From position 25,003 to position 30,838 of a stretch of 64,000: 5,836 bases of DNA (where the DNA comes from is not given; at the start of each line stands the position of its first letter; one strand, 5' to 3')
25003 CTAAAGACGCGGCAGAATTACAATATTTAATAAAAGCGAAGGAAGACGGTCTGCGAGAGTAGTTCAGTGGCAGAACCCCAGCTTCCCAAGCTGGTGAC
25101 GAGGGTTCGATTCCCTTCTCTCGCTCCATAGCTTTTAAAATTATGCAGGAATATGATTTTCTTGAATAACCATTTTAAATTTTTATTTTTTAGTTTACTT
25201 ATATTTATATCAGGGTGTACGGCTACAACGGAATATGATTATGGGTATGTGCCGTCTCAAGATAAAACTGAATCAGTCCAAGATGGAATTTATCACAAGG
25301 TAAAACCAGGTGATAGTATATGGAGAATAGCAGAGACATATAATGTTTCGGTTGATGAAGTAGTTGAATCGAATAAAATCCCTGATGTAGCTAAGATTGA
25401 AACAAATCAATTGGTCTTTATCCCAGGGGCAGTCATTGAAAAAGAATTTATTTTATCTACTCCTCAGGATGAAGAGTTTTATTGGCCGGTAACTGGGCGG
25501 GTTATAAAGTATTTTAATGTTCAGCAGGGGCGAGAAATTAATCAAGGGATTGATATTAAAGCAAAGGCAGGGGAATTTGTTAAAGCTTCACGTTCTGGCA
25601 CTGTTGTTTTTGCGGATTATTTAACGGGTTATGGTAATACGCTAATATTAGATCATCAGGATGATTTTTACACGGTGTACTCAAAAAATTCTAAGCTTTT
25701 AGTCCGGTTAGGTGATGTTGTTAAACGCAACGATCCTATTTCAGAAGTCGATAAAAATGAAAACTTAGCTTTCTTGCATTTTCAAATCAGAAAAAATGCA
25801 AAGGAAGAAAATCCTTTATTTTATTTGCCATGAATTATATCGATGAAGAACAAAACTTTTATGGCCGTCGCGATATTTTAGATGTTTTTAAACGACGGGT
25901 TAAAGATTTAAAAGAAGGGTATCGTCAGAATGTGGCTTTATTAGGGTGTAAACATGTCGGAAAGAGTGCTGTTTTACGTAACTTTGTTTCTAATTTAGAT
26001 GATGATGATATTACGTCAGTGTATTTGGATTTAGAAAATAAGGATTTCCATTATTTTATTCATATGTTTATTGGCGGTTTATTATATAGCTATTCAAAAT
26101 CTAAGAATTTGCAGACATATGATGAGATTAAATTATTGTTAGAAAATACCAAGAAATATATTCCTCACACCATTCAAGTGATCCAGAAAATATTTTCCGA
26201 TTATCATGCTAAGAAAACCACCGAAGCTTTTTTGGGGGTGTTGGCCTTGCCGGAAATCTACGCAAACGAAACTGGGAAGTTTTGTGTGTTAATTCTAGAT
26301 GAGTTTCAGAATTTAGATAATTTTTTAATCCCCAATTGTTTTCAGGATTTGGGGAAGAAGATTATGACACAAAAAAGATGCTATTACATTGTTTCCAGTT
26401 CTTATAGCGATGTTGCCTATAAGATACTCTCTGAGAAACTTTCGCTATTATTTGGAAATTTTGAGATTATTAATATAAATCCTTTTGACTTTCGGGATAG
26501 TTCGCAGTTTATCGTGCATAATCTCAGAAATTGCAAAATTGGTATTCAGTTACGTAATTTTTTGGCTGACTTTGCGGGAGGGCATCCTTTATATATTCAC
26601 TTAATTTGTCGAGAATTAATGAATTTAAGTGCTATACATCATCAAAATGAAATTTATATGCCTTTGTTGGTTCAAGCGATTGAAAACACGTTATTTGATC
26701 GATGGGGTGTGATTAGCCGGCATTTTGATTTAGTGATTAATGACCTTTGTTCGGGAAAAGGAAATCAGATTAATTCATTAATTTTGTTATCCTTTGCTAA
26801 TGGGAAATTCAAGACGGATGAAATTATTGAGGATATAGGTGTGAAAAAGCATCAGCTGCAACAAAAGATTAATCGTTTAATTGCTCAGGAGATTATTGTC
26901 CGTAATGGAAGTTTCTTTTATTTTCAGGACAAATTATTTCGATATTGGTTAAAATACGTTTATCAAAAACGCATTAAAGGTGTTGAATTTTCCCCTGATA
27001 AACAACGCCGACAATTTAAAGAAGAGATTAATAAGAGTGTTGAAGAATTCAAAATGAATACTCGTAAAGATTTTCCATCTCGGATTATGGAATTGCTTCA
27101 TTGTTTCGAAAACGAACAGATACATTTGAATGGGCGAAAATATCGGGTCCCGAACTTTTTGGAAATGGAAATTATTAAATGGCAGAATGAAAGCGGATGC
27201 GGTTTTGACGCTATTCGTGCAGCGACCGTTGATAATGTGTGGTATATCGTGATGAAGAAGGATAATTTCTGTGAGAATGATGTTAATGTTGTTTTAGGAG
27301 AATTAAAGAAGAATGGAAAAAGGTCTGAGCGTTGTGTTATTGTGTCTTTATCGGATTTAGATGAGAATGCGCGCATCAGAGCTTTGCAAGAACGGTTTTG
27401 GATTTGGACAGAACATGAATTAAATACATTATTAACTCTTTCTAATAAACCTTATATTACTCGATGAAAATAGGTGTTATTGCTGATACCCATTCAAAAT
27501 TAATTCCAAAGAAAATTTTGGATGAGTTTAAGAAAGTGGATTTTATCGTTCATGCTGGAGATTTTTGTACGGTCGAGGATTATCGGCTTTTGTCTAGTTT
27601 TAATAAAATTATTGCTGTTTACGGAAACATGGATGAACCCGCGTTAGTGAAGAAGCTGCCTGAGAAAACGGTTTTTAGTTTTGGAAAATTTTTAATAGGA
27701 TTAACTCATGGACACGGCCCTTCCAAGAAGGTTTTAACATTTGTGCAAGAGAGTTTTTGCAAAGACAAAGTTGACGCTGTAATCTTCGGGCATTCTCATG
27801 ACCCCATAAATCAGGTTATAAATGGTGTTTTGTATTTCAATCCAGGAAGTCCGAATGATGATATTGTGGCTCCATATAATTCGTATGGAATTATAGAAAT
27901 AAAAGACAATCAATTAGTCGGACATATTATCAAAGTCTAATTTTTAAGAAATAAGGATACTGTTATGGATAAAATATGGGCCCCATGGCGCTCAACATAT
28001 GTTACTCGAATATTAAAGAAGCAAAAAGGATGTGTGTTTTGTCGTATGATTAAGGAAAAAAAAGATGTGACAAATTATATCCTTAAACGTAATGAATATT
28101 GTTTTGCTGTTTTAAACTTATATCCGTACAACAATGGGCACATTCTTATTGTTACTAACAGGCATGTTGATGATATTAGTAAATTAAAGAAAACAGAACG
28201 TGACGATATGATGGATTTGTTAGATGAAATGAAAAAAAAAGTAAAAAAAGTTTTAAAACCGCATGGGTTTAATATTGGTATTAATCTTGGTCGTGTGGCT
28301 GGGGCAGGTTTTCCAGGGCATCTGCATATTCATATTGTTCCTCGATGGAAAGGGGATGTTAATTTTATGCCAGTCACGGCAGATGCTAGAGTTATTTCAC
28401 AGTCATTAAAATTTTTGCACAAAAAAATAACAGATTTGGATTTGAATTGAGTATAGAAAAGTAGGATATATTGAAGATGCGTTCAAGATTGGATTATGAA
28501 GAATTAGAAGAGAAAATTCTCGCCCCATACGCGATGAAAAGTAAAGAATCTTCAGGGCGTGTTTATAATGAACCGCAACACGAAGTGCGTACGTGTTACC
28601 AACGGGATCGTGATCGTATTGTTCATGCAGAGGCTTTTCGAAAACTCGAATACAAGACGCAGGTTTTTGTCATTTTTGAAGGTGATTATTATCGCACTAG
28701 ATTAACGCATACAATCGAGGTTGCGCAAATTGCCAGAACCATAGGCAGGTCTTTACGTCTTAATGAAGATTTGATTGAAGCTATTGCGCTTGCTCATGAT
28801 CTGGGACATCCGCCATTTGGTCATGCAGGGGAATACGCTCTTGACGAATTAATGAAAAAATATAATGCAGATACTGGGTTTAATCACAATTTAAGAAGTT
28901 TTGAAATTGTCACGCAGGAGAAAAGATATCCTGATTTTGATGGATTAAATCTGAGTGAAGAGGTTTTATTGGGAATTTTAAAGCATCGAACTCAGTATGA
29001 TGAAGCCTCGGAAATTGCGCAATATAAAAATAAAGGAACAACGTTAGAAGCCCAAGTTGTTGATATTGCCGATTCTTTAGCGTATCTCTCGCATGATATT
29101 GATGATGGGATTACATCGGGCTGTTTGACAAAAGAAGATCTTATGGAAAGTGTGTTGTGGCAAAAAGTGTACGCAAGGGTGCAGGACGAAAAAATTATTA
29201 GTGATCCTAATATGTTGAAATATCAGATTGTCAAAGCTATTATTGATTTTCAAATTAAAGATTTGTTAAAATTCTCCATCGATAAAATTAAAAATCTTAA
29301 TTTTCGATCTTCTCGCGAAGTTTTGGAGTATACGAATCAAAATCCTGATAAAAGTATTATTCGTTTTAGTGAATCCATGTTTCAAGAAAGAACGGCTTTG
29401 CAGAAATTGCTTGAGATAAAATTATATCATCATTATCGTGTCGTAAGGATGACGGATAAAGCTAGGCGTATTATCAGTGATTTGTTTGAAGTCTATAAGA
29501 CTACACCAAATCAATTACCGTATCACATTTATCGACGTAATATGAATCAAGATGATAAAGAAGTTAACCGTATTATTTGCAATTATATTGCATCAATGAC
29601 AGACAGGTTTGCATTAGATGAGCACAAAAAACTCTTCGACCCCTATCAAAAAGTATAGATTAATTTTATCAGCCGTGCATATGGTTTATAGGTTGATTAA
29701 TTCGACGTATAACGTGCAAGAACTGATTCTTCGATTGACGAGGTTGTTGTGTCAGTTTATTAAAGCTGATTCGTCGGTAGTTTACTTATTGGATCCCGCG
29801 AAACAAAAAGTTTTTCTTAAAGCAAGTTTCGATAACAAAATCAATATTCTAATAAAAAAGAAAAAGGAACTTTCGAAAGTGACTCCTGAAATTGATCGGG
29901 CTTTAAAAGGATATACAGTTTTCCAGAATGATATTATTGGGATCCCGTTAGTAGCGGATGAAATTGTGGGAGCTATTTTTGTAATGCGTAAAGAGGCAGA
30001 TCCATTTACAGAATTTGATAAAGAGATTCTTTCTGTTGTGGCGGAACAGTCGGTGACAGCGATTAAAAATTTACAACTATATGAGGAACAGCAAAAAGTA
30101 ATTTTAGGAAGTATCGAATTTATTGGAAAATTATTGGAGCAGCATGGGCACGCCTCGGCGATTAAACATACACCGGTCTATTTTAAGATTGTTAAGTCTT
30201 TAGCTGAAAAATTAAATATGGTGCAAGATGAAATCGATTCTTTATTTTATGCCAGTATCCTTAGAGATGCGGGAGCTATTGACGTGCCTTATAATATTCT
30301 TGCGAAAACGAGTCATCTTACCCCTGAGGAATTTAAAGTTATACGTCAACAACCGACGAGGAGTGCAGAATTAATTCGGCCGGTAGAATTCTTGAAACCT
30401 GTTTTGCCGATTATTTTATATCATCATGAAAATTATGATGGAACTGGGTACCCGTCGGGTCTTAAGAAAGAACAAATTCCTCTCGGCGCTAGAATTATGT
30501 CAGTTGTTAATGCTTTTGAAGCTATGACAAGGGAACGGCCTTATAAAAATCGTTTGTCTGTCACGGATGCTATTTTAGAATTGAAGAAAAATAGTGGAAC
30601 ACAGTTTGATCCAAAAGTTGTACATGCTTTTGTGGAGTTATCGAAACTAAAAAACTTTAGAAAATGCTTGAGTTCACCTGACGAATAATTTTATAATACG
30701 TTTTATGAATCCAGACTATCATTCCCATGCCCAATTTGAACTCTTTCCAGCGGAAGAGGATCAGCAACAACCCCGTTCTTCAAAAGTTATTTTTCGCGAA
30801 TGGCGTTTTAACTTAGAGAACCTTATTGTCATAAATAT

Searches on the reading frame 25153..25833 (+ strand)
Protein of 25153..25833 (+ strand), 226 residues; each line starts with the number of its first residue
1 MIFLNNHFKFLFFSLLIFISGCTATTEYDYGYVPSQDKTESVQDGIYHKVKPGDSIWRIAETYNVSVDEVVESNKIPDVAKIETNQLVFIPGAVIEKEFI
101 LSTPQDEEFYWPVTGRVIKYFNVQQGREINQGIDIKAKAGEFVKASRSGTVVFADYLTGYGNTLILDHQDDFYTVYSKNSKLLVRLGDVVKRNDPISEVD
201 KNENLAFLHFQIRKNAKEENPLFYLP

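Call 81: search_protein_families(library=ncbifam, proteins=[window:25153-25833:+], max_evalue=1e-10)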
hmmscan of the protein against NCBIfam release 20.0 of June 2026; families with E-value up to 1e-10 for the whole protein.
window:25153-25833:+ (226 aa): 9 families
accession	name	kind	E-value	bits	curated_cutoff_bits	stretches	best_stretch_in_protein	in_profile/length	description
NF040883.1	amid_act_ActS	equivalog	1.1e-29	103.5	375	1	109-226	117-234/242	amidase activator ActS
NF041208.1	celldiv_DipM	equivalog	3e-27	95.9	740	1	109-225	298-417/419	cell division endopeptidase DipM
NF008123.1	PRK10871.1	equivalog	4.1e-21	75.8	311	1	62-226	194-363/365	murein hydrolase activator NlpD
NF052336.1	PdgHdaseHSB100310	equivalog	4.4e-21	75.6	500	1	106-217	32-146/316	peptidoglycan hydrolase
NF050804.1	CellDivDipMCaul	equivalog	1.4e-17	63.8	900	1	107-213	505-614/634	cell division endopeptidase DipM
NF008644.1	PRK11637.1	equivalog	3.4e-17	62.5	270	1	109-225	264-383/385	murein hydrolase activator EnvC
NF047755.1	LIC_10271_M23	exception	4.2e-17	62.6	180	1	43-221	22-205/207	LIC_10271 family cell wall hydrolase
NF053738.1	S2SprSpoIIQBc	equivalog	3.8e-13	49.6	250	1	128-225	120-223/232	stage II sporulation protein SpoIIQ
NF052530.1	Heli_ShapePgp3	exception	5.3e-12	45.4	300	1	130-224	167-263/270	peptidoglycan metallopeptidase Pgp3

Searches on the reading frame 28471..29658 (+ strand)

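Call 81: search_protein_families(library=ncbifam, proteins=[window:28471-29658:+], max_evalue=1e-10)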
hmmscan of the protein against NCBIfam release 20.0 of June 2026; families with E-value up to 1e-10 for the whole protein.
window:28471-29658:+ (395 aa): 11 families
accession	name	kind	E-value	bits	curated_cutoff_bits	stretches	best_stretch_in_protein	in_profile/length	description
NF002326.0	PRK01286.1-1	equivalog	1.8e-127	425.8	390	1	13-393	5-377/379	deoxyguanosinetriphosphate triphosphohydrolase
NF002328.0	PRK01286.1-3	equivalog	6.9e-102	341.4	467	1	15-391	13-399/404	deoxyguanosinetriphosphate triphosphohydrolase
NF002327.0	PRK01286.1-2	equivalog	5e-100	334.9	393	1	4-391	3-339/345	deoxyguanosinetriphosphate triphosphohydrolase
TIGR01353.1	dGTP_triPase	subfamily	3.2e-80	270.6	152.35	2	40-185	2-156/389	dGTP triphosphohydrolase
NF002329.0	PRK01286.1-4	equivalog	3e-79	266.7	494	1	5-391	3-337/342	deoxyguanosinetriphosphate triphosphohydrolase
NF002330.0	PRK01286.1-5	equivalog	1.6e-76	258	511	1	16-389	1-376/384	deoxyguanosinetriphosphate triphosphohydrolase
NF041026.1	antiphage_dGTPase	exception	7.6e-70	236.2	400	2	34-184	10-168/425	anti-phage deoxyguanosine triphosphatase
NF003701.1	PRK05318.1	subfamily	1e-62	212.4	383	2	34-184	11-170/426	anti-phage deoxyguanosine triphosphatase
NF002829.0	PRK03007.1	equivalog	9.4e-52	176.3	385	1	25-149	12-136/425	deoxyguanosinetriphosphate triphosphohydrolase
NF002205.0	PRK01096.1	equivalog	9.2e-30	104.1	439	1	29-182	14-197/444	deoxyguanosinetriphosphate triphosphohydrolase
NF003429.0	PRK04926.1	equivalog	1.8e-23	83.2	405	1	32-134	16-142/500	dGTPase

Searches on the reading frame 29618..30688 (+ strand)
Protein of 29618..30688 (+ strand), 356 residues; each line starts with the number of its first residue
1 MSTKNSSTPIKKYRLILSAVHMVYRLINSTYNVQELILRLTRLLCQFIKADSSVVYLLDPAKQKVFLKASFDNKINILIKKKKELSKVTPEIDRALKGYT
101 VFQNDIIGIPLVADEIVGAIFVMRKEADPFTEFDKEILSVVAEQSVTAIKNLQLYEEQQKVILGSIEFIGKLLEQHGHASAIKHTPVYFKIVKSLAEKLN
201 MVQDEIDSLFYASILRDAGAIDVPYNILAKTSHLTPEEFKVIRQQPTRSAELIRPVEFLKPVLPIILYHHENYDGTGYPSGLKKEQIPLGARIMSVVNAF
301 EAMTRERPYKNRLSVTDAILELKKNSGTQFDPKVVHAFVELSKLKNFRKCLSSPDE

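Call 81: search_protein_families(library=ncbifam, proteins=[window:29618-30688:+], max_evalue=1e-10)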
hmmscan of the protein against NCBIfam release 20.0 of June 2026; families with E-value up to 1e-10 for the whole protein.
window:29618-30688:+ (356 aa): 1 family
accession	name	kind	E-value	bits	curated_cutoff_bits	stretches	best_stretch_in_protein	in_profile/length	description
NF053512.1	nitric_RR_NosR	exception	1.5e-37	129.6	400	1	153-343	165-355/422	response regulator c-di-GMP phosphodiesterase, NosR family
